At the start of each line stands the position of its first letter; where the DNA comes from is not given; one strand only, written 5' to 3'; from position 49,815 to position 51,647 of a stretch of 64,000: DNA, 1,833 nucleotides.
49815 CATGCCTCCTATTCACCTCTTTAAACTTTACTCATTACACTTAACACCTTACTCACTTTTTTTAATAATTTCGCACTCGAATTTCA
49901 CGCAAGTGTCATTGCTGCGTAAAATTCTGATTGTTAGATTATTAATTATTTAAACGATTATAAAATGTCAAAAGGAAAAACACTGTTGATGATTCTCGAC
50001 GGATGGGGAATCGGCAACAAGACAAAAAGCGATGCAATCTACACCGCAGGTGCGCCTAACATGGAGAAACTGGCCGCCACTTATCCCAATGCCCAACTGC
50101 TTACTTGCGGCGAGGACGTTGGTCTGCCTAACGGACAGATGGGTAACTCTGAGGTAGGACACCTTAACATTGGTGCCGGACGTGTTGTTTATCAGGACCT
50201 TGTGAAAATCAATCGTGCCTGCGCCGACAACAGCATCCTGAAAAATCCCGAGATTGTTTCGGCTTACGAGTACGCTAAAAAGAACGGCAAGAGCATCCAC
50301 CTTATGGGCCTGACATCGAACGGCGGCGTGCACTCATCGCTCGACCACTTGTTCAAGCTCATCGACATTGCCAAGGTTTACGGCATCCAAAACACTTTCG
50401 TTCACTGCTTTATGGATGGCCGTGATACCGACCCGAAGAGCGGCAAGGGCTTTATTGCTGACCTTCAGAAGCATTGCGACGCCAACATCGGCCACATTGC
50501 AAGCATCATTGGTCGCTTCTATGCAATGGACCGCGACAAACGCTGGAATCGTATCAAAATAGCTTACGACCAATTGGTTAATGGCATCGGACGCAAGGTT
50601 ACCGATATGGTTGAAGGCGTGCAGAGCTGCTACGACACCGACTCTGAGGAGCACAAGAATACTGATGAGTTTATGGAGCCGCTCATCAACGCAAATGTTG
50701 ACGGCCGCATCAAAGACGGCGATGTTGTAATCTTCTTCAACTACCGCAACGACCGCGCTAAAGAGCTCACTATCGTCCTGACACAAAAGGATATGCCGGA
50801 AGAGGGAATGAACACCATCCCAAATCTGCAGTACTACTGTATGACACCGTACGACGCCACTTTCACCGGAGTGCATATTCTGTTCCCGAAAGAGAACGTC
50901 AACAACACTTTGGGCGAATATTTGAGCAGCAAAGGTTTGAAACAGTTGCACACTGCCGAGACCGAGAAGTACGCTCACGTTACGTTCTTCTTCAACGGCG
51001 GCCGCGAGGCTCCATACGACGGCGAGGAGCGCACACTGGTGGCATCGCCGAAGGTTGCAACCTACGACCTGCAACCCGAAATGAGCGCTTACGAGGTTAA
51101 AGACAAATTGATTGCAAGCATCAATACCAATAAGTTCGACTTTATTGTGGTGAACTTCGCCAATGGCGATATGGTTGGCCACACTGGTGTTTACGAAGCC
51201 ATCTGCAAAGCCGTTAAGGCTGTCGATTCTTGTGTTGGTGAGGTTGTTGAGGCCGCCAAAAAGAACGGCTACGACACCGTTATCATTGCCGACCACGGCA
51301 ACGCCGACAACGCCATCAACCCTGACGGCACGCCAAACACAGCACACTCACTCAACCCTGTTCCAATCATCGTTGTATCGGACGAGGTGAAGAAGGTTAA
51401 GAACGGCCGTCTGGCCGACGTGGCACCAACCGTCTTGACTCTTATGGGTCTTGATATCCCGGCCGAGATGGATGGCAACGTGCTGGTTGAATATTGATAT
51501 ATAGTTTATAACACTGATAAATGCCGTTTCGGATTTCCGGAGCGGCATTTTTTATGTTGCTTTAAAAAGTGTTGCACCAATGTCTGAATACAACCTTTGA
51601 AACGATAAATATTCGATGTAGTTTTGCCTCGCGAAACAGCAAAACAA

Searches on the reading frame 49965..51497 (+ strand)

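Call 58: search_protein_families(library=ncbifam, proteins=[window:49965-51497:+], max_evalue=0.00001)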
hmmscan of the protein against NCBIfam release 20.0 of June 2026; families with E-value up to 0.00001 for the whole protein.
window:49965-51497:+ (510 aa): 7 families
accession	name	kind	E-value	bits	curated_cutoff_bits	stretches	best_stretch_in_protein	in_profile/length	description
TIGR01307.1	pgm_bpd_ind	equivalog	5.5e-200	665.1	330.65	1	5-507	2-503/504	2,3-bisphosphoglycerate-independent phosphoglycerate mutase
NF003897.0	PRK05434.1-5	equivalog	7.8e-167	555.8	862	1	3-508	5-511/514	2,3-bisphosphoglycerate-independent phosphoglycerate mutase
NF009049.0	PRK12383.1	equivalog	2.3e-09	36.7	254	1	373-500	269-392/408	phosphopentomutase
NF003766.0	PRK05362.1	equivalog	2.9e-09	36.2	256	1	377-498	265-384/396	phosphopentomutase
NF003104.0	PRK04024.1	equivalog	1.4e-08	34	489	1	379-477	283-372/412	2,3-bisphosphoglycerate-independent phosphoglycerate mutase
TIGR00306.2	apgM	subfamily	5.8e-08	32.1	320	1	377-477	277-373/403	2,3-bisphosphoglycerate-independent phosphoglycerate mutase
NF003160.0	PRK04135.1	equivalog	7.9e-06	24.7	468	0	386-480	283-366/403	2,3-bisphosphoglycerate-independent phosphoglycerate mutase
